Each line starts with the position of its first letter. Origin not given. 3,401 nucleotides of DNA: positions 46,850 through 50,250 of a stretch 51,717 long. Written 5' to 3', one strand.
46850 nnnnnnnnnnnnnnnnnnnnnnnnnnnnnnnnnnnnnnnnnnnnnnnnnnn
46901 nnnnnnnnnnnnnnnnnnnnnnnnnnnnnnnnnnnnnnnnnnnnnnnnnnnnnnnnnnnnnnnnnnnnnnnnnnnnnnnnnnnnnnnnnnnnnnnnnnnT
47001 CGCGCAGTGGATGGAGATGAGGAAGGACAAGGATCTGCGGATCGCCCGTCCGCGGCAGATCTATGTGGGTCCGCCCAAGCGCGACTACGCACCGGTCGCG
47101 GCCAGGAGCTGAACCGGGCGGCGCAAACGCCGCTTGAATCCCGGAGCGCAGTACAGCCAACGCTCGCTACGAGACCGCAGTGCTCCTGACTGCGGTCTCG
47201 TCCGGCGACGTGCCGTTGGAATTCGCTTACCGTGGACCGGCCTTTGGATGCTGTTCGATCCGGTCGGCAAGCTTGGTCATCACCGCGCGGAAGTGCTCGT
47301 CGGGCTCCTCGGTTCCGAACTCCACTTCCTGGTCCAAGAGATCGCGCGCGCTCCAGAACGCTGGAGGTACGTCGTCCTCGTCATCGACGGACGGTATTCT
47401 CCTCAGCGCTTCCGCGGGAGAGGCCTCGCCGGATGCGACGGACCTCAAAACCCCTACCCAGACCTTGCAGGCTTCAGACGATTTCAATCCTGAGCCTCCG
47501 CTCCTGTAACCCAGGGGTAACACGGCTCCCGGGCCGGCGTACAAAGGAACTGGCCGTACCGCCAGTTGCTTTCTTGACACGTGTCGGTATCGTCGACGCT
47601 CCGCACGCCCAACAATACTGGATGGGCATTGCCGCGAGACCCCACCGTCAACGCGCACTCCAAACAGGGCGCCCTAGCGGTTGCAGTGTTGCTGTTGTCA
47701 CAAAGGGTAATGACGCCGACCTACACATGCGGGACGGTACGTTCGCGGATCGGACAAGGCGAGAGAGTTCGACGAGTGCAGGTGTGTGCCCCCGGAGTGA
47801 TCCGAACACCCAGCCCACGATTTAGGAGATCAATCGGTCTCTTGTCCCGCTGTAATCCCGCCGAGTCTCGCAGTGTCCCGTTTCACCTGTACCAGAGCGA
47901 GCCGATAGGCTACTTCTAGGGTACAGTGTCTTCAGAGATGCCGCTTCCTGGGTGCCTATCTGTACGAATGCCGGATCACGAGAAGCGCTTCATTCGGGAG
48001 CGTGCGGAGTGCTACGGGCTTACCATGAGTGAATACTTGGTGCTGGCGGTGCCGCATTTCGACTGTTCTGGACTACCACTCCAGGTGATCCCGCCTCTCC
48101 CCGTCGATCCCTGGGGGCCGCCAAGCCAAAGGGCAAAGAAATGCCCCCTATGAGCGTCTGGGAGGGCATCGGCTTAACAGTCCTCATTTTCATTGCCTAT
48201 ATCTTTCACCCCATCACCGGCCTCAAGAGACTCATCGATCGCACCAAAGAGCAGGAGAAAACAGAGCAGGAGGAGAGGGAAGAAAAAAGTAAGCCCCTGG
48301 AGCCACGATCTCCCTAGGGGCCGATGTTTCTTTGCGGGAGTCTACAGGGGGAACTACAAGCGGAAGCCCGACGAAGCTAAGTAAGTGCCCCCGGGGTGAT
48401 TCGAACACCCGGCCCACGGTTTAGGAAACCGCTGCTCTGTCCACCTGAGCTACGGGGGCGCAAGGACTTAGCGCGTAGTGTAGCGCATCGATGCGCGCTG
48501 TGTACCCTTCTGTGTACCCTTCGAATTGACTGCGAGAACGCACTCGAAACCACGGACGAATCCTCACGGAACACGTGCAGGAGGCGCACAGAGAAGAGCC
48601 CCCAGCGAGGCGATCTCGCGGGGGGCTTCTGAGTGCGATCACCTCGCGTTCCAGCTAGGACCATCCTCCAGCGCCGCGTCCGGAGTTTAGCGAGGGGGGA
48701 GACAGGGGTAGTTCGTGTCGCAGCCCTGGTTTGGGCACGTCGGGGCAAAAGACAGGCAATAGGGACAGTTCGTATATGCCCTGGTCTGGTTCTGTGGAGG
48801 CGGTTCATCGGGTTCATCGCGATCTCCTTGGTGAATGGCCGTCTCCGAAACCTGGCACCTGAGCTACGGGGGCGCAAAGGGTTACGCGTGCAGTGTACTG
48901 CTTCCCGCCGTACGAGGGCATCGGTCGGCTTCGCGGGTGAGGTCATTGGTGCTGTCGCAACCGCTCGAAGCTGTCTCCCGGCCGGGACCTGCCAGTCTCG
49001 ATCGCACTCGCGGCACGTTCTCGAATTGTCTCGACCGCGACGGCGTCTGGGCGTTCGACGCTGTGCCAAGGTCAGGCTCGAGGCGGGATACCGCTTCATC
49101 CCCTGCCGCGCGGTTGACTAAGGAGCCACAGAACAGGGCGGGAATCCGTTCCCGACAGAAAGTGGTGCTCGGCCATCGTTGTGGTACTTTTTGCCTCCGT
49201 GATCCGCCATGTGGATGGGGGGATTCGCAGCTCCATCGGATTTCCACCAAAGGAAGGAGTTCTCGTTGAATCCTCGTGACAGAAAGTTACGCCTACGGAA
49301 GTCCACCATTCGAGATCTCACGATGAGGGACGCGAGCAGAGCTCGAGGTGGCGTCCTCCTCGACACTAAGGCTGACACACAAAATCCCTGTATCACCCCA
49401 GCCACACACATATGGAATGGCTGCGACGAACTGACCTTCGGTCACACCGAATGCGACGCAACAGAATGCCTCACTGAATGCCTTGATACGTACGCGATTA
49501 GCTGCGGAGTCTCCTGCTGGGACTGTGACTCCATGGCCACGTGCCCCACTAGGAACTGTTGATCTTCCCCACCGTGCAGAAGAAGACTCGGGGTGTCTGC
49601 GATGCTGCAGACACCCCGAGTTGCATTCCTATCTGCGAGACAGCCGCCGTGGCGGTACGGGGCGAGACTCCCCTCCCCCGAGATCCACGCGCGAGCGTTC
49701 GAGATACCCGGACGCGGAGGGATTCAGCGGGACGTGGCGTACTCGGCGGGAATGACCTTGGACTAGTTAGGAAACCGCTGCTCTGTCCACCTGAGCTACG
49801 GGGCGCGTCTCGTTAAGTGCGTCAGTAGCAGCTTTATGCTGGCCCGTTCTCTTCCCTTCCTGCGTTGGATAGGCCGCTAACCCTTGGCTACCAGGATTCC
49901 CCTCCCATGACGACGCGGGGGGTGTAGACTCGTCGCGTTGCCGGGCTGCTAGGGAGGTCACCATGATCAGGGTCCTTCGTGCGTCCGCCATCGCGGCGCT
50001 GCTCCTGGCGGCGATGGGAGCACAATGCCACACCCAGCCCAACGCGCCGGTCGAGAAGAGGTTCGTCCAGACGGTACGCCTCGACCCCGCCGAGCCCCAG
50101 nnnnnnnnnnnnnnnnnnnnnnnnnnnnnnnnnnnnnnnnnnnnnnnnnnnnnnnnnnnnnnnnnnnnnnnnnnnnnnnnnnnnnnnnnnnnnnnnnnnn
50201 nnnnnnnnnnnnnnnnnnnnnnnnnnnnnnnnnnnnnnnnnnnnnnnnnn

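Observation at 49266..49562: Orphan 98-aa peptide with a double-glycine-type leader and a 10-Cys, Thr-rich core: a candidate RiPP or bacteriocin precursor without a nearby maturase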

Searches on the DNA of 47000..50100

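Call 79: search_rna_families(source=window, start=47000, end=50100, threshold=evalue, max_evalue=1)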
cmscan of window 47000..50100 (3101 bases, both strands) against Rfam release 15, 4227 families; matches with E-value up to 1: 3.
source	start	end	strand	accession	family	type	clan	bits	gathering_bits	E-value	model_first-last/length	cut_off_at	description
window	48386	48459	-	RF00005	tRNA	Gene; tRNA;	CL00001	64.5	29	5e-13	1-71/71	no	tRNA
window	48392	48424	+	RF04351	Plastid-psbl-rps4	Cis-reg;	-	20.8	68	0.43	1-53/53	no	Plastid-psbl-rps4 3UTR RNA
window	48591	48632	-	RF01804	Lambda_thermo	Cis-reg; thermoregulator;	-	18.5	50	0.87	1-59/59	no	Lambda phage CIII thermoregulator element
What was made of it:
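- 48385..48459 (-): Intact tRNA-Arg(CCT) gene, the integration target (tDNA). Rfam RF00005, 64.5 bits (call 79).
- Tried and rejected: Rfam finds only the tRNA in 47-50.1 kb (call 79).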

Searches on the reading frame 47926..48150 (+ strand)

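Call 17: search_protein_families(library=pfam, proteins=[window:47926-48150:+], max_evalue=0.01)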
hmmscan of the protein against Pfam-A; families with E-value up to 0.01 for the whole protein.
window:47926-48150:+ (75 aa): 2 families
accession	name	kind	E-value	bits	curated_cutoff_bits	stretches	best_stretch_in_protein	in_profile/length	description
PF21983.2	NikA-like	-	2.9e-05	24.5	27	1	10-39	6-35/72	Mobilization protein NikA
PF19807.5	DUF6290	-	0.0021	18.7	27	1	11-38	4-31/72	Family of unknown function (DUF6290)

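Call 80: search_protein_families(library=phrogs, proteins=[window:47926-48150:+], max_evalue=0.01)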
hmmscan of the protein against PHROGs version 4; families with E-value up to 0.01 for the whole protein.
window:47926-48150:+ (75 aa): 0 families
